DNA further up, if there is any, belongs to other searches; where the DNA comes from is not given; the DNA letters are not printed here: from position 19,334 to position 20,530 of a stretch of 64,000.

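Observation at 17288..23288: Exported redox module (four Gfo/Idh/MocA-type proteins, a signal-less ApbE and a 77-aa membrane protein) embedded in a PUL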

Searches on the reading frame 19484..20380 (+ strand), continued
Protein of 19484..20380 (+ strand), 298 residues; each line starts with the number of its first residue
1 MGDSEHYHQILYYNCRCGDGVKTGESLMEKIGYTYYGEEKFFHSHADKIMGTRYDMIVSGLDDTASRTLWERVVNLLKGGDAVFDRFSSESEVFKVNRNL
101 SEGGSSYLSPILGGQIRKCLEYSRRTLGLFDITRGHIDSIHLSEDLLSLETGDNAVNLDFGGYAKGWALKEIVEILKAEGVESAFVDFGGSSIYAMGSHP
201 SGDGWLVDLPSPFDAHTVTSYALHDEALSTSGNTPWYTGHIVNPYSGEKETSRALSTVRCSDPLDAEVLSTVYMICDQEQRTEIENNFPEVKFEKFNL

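Call 27: find_related_loci(query=A1, collection=genome_contigs, flank=10000)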
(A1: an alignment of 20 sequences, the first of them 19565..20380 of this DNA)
Query A1 (271 aa) in genome_contigs; peptide patterns used: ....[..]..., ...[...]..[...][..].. (x = any residue, [..] = any of these).
511 stretches matched a pattern; 424 encode a relative of the query (tblastn E <= 1e-3); the best 80 are kept; 80 distinct loci.
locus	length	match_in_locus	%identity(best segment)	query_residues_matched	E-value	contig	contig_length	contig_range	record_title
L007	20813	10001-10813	93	1-271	3e-171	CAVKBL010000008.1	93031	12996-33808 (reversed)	Lachnospiraceae bacterium isolate H07689-L1_cleanbin_000014 genome assembly, contig: Spades_H07689-L1_contig_86, whole g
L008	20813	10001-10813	87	1-271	7e-162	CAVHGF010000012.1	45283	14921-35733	Treponemataceae bacterium isolate H07636-L1_cleanbin_000017 genome assembly, contig: Spades_H07636-L1_contig_298, whole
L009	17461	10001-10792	68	6-271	1e-121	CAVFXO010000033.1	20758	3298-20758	bacterium isolate H07626-L1_cleanbin_000033 genome assembly, contig: Spades_H07626-L1_contig_1364, whole genome shotgun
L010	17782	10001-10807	65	1-271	8e-120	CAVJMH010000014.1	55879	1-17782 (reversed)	Firmicutes bacterium TM09-10 isolate H07681-L1_cleanbin_000022 genome assembly, contig: Spades_H07681-L1_contig_272, who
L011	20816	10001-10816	65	1-271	8e-118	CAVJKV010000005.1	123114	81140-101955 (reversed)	Oscillibacter sp. isolate H07654-L1_cleanbin_000003 genome assembly, contig: Spades_H07654-L1_contig_45, whole genome sh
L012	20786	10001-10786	49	7-269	5e-79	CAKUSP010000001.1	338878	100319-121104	MAG: uncultured Bacteroidales bacterium isolate REFINED_METABAT215_TOP10_CONTIGS_1500_ASSEMBLY_K77_MERGED__Hadza_MoBio_h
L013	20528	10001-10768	49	1-260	1e-77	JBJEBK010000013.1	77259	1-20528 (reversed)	MAG: Candidatus Cryptobacteroides sp. isolate PUNG01_bin.025 NODE_166_length_77259_cov_20.252629, whole genome shotgun s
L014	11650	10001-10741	47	6-256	7e-75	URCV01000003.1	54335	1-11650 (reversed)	uncultured Bacteroidales bacterium isolate UMGS880 genome assembly, contig: NODE_64_length_54335_cov_10.239154, whole ge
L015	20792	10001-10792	44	7-271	8e-75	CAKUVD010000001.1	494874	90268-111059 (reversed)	MAG: uncultured Bacteroidales bacterium isolate REFINED_METABAT215_TOP10_CONTIGS_1500_ASSEMBLY_K77_MERGED__Hadza_MoBio_h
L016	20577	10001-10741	49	1-249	2e-73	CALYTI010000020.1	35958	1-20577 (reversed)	MAG: uncultured Bacteroidales bacterium isolate SRR7188237_bin.55_metaWRAP_v1.3_MAG genome assembly, contig: ERZ9280832.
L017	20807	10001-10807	43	1-271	5e-69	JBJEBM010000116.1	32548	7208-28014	MAG: Candidatus Cryptobacteroides sp. isolate LOHA39_bin.005 NODE_756_length_32548_cov_11.150771, whole genome shotgun s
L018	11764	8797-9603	43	1-271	9e-69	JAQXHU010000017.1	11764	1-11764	MAG: Bacteroidales bacterium isolate SUG1207 k141_1853786, whole genome shotgun sequence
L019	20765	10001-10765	45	8-261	7e-67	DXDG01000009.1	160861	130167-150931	MAG TPA_asm: Candidatus Alistipes faecigallinarum isolate 6451 CHK85__C57551_L160861_SAMEA104467302, whole genome shotgu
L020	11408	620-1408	41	1-265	5e-65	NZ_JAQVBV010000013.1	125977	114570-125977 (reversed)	MAG: Bacteroides sp. isolate STD2_73 NODE_400_length_125977_cov_11.350703_Sandtown_D2, whole genome shotgun sequence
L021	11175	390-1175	44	7-271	5e-65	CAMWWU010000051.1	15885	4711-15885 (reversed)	MAG TPA_asm: uncultured Alistipes sp. isolate SRR14411258_bin.3_metawrap_v1.3_MAG genome assembly, contig: NODE.761_leng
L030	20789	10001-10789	40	1-265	5e-63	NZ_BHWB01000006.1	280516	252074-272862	Bacteroides faecalis strain KCTC 15687 Contigs06, whole genome shotgun sequence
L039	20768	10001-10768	41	8-265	2e-60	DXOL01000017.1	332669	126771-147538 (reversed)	MAG TPA_asm: Bacteroides thetaiotaomicron isolate HRGM_Genome_1397 HRGM_Genome_1397_17, whole genome shotgun sequence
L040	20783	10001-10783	42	8-271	3e-60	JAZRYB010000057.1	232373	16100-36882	MAG: Candidatus Cryptobacteroides sp. isolate T1900044950_TA20190003.MAGScoT_cleanbin_000048 SGB_3599_k141_2036964, whol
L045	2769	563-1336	43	8-269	8e-60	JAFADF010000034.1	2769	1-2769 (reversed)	MAG: Actinomycetes bacterium isolate OH_SBB_7 k127_262585, whole genome shotgun sequence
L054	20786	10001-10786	39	8-271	2e-58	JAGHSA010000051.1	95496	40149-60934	MAG: Candidatus Cryptobacteroides onthequi isolate E1_MB2_10 c_000000820190, whole genome shotgun sequence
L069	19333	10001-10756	38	8-271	2e-56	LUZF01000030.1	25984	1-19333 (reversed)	MAG: Bacteroidales bacterium Bact_14 Bact_14_contig_289937, whole genome shotgun sequence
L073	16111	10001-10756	39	8-271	5e-56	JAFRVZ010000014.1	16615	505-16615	MAG: Bacteroidales bacterium isolate RGIG2848 Goat_Omasum.Co__c443564, whole genome shotgun sequence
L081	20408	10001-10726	40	8-271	2e-54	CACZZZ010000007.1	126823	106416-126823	MAG: uncultured Bacteroidia bacterium isolate RUG13106 genome assembly, contig: RUG13106_asm_7, whole genome shotgun seq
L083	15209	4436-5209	42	8-269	3e-54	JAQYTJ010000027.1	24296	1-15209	MAG: Bacteroidales bacterium isolate SUG2176 k141_129453, whole genome shotgun sequence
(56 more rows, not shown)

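Call 33: list_cluster_members(proteins=[L039:10793-12118:+, L039:12449-13792:+, L039:7543-8547:+, L039:8557-9963:+, L039:10019-10789:+, L039:12122-12361:+, L039:6751-7536:+])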
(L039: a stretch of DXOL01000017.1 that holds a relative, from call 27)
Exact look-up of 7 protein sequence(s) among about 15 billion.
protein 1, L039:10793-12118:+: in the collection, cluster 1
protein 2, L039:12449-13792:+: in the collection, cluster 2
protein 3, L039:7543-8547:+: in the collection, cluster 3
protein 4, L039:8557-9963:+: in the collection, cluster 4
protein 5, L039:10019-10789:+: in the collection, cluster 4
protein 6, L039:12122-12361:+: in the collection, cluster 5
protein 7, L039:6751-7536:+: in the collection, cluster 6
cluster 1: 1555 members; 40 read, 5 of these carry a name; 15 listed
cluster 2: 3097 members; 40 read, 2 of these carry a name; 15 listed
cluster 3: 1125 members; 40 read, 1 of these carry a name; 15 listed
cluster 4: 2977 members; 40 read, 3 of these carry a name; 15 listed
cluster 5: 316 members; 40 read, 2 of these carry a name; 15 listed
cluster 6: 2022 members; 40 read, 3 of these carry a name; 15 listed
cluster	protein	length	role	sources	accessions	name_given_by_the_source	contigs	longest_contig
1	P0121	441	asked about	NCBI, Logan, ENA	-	-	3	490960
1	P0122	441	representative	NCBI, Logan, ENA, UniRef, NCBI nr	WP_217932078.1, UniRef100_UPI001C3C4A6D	Gfo/Idh/MocA family protein [Bacteroides caecimuris] | Gfo/Idh/MocA family protein n=1 Tax=Bacteroides caecimuris TaxID=1796613 ... | Gfo/Idh/MocA family oxidoreductase [Bacteroides caecimuris]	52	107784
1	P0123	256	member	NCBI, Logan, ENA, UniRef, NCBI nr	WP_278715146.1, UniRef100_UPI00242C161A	FAD:protein FMN transferase [Bacteroides caecimuris] | FAD:protein FMN transferase n=1 Tax=Bacteroides caecimuris TaxID=1796613 ...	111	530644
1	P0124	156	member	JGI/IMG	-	hypothetical protein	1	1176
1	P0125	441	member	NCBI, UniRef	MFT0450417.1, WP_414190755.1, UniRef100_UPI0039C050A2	Gfo/Idh/MocA family protein [Bacteroides thetaiotaomicron] | Gfo/Idh/MocA family protein n=1 Tax=Bacteroides thetaiotaomicron TaxID=818 ...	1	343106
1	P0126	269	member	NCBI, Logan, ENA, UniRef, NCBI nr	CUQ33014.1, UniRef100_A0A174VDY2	thiamine biosynthesis lipoprotein ApbE [Bacteroides thetaiotaomicron] | FAD:protein FMN transferase n=2 Tax=Bacteroides thetaiotaomicron TaxID=818 ...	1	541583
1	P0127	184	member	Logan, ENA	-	-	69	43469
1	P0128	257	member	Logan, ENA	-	-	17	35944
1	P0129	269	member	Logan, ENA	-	-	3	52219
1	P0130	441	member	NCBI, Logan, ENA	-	-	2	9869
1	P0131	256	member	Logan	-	-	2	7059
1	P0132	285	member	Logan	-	-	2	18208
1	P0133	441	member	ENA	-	-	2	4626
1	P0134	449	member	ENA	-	-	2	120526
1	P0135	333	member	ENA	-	-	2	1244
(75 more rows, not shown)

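Call 40: search_solved_structures(query=A1, max_evalue=0.001, show_alignments=4)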
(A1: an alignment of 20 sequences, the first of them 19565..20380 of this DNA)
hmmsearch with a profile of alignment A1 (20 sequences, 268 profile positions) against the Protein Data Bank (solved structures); distinct sequences matched with E-value up to 0.001: 13.
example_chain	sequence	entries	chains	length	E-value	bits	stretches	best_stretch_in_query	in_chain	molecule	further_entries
7esa_A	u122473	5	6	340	2.4e-25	92.7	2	111-243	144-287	FAD:protein FMN transferase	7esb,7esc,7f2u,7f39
4xgw_A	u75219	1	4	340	4.3e-22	82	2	118-256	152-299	FAD:protein FMN transferase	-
6nxi_A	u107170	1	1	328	1.9e-21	79.8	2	109-254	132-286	FAD:protein FMN transferase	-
3pnd_A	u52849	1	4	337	2e-21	79.8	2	120-257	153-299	Thiamine biosynthesis lipoprotein ApbE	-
1vrm_A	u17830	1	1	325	3.3e-21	79.1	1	109-262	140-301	hypothetical protein TM1553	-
2o18_A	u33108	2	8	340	5e-21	78.5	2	118-256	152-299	Thiamine biosynthesis lipoprotein apbE | FAD:protein FMN transferase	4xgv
5mgy_H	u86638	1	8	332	1.3e-20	77.2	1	110-250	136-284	FAD:protein FMN transferase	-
4xgx_A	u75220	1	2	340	4.2e-20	75.5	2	118-256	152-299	FAD:protein FMN transferase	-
6nxj_A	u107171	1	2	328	7.2e-20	74.7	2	109-254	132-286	FAD:protein FMN transferase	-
4xdt_A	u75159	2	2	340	3e-18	69.4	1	107-262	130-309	FAD:protein FMN transferase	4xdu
4ifu_A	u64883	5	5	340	2.5e-17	66.4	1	107-262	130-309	FAD:protein FMN transferase | Thiamine biosynthesis lipoprotein ApbE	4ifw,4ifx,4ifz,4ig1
7mgt_A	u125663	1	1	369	3e-17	66.1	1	107-262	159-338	FAD:protein FMN transferase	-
4xdr_A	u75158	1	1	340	6.6e-17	65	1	107-262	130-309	FAD:protein FMN transferase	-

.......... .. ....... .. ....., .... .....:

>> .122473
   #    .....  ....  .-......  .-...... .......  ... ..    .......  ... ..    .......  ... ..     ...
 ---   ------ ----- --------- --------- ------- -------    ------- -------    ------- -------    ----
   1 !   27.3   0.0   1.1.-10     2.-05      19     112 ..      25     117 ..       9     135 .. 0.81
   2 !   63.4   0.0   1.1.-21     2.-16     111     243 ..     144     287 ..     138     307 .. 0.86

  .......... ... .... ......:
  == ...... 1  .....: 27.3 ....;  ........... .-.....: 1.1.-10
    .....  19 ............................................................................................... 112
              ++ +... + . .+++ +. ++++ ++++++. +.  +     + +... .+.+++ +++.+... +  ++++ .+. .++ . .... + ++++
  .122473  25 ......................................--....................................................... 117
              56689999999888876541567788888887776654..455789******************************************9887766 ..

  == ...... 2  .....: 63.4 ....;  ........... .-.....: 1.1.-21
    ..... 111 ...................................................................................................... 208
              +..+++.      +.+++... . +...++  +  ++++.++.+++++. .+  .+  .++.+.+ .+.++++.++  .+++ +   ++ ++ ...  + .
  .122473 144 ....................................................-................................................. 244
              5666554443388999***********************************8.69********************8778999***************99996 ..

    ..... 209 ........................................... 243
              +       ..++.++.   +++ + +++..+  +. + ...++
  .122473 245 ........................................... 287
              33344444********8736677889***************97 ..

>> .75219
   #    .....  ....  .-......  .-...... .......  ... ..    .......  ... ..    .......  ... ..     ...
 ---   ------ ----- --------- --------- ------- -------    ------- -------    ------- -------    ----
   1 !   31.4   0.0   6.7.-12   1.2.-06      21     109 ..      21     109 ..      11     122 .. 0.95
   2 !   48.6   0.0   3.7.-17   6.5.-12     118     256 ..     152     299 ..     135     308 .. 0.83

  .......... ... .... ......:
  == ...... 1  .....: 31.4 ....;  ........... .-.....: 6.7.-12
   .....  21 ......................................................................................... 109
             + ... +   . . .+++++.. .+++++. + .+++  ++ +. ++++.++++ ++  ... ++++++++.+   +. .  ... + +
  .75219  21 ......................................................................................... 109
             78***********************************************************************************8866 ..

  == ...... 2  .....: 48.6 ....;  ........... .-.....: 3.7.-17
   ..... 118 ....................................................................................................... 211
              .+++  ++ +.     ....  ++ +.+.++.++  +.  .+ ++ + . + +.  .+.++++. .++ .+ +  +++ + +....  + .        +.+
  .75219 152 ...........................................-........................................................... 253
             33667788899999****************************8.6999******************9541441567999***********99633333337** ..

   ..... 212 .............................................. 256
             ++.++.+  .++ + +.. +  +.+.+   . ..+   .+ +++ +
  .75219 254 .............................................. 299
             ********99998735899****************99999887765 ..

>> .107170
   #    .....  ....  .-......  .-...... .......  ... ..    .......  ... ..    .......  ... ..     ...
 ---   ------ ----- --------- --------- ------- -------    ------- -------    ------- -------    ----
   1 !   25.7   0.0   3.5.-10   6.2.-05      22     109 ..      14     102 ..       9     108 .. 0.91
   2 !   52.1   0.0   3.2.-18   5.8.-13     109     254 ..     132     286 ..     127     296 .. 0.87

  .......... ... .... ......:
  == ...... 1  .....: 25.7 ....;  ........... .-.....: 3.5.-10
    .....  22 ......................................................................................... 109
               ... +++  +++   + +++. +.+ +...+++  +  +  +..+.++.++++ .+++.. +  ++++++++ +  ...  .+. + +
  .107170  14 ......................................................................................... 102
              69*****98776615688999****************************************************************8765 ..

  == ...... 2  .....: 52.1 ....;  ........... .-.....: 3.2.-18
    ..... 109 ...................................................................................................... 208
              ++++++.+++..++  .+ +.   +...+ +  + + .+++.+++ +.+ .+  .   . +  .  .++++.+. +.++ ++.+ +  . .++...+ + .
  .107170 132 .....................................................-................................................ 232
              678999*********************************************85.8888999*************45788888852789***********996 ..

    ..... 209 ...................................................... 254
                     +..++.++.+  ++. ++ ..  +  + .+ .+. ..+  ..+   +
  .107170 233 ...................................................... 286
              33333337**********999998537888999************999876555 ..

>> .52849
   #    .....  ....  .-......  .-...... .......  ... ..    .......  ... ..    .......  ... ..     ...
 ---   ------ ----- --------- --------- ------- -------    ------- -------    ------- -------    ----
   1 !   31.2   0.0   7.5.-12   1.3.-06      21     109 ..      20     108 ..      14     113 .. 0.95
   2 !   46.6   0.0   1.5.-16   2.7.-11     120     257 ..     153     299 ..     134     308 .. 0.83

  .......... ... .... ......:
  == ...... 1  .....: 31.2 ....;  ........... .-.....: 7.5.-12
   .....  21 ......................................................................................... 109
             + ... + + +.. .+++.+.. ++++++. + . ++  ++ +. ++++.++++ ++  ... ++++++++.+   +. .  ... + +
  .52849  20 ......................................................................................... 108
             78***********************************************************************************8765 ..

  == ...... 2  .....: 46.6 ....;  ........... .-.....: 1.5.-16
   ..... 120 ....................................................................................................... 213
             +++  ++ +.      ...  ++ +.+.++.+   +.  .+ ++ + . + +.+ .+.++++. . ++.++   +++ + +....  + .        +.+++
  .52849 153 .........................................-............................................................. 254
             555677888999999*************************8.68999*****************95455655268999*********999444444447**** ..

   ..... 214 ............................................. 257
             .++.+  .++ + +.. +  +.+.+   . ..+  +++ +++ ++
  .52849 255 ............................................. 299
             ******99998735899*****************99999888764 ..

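Call 47: search_protein_families(library=pfam, proteins=[L030:8282-9823:-, L030:7656-8270:-, L030:12502-13005:-, L040:8455-9888:-, L040:7714-8439:-, L040:12476-14587:+, L040:14596-16326:+, L017:8804-9835:+, L017:12455-13288:+, L054:8996-9967:+], max_evalue=0.0001)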
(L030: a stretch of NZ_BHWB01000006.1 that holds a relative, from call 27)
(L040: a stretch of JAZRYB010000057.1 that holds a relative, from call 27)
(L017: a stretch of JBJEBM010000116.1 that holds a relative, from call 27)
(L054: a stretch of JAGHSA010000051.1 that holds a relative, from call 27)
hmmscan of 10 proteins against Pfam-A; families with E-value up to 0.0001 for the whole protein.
L030:8282-9823:- (513 aa): 2 families
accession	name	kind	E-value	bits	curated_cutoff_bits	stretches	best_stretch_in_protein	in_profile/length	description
PF03129.25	HGTP_anticodon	-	1.1e-19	70.8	21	1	413-500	2-92/94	Anticodon binding domain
PF00587.30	tRNA-synt_2b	-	2e-12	47.9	29.3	1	209-384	8-176/179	tRNA synthetase class II core domain (G, H, P, S and T)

L030:7656-8270:- (204 aa): 1 family
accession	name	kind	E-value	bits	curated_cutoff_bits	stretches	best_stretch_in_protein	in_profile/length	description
PF00254.34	FKBP_C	-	2.2e-14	54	21.1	1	90-193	4-94/94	FKBP-type peptidyl-prolyl cis-trans isomerase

L030:12502-13005:- (167 aa): 2 families
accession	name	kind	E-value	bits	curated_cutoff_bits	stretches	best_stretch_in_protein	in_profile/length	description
PF18291.6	HU-HIG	-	9.4e-18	64.9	26.2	1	1-125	1-122/125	HU domain fused to wHTH, Ig, or Glycine-rich motif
PF00216.26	Bac_DNA_binding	-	2.8e-05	24.7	22.4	1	36-87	2-53/90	Bacterial DNA-binding protein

L040:8455-9888:- (477 aa): 3 families
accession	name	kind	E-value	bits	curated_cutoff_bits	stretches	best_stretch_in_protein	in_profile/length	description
PF01408.29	GFO_IDH_MocA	-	9.3e-18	65.5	24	1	46-166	1-117/120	Oxidoreductase family, NAD-binding Rossmann fold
PF19051.5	GFO_IDH_MocA_C2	-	1.4e-13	51.4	23.3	2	219-275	45-101/254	Oxidoreductase family, C-terminal alpha/beta domain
PF10518.14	TAT_signal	-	9.1e-05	22.7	22.7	0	1-20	1-20/21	TAT (twin-arginine translocation) pathway signal sequence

L040:7714-8439:- (241 aa): 1 family
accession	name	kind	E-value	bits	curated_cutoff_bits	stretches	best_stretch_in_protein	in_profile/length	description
PF06439.18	3keto-disac_hyd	-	2.8e-45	155.1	26.8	1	32-238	1-187/187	3-keto-disaccharide hydrolase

L040:12476-14587:+ (703 aa): 5 families
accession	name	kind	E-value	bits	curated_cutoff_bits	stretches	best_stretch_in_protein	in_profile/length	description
PF00009.33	GTP_EFTU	-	6.1e-34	117.7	26.5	1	7-274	1-184/188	Elongation factor Tu GTP binding domain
PF03764.24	EFG_IV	-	2.2e-31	108.6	24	2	505-601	24-120/121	Elongation factor G, domain IV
PF00679.30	EFG_C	-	8.1e-28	96.7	27.9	1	605-690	2-88/89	Elongation factor G C-terminus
PF14492.12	EFG_III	-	1e-21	77.2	27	1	381-453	1-73/75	Elongation Factor G, domain III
PF22042.2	EF-G_D2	-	6.8e-08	32.9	27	1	286-364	1-78/84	Elongation factor G domain 2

L040:14596-16326:+ (576 aa): 3 families
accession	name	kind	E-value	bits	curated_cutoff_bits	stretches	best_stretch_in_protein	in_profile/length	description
PF00152.25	tRNA-synt_2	-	8.6e-119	396.6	25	1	111-548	2-307/308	tRNA synthetases class II (D, K and N)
PF02938.19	GAD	-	1.8e-16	60.5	23.4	1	303-389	7-92/95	GAD domain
PF01336.31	tRNA_anti-codon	-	1.3e-12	47.9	27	1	19-93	1-75/75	OB-fold nucleic acid binding domain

L017:8804-9835:+ (343 aa): 1 family
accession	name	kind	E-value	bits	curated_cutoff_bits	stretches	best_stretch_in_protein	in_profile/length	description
PF04616.20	Glyco_hydro_43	-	5.1e-65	220.1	32.2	1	40-322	1-288/288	Glycosyl hydrolases family 43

L017:12455-13288:+ (277 aa): 2 families
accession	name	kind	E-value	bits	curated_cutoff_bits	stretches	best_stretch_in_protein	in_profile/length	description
PF00005.33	ABC_tran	-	3.9e-22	79.8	25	1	17-155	1-137/137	ABC transporter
PF13304.12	AAA_21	-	1.1e-07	32.7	27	0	125-185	236-299/304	AAA domain, putative AbiEii toxin, Type IV TA system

L054:8996-9967:+ (323 aa): 1 family
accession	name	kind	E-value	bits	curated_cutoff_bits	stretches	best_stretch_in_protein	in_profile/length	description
PF01553.26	Acyltransferase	-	1.2e-06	28.8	23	1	17-161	3-129/132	Acyltransferase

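Call 50: predict_structure(alignment_id=A2)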
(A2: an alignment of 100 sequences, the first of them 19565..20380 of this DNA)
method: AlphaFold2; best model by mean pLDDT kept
length: 271 residues; sequences in the alignment: 100
mean_pLDDT: 94.2   pTM: 0.92
mean pLDDT of the five models: 94.2, 93.8, 93.6, 93.5, 93.2
residues with pLDDT >= 90: 237; 70-90: 34; 50-70: 0; < 50: 0
segments of 3 or more residues with pLDDT < 50: none
pLDDT, mean of each block of 10 residues (from residue 1): 91 94 90 96 97 95 97 96 98 98 94 96 87 95 98 96 95 82 93 96 89 86 93 98 97 97 97 91
secondary structure, 60 per line:
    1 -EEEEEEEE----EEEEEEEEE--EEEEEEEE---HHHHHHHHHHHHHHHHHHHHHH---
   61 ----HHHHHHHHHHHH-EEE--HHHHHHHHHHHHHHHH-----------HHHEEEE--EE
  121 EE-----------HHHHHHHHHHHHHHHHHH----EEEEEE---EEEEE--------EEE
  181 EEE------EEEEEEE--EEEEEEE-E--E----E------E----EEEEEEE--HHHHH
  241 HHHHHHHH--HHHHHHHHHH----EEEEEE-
elements in order: E2-9 E14-22 E25-32 H36-57 H65-76 E78-80 H83-98 E113-116 E119-122 H134-151 E156-161 E165-169 E178-183 E190-196 E199-205 E227-233 H236-248 H251-260 E265-270
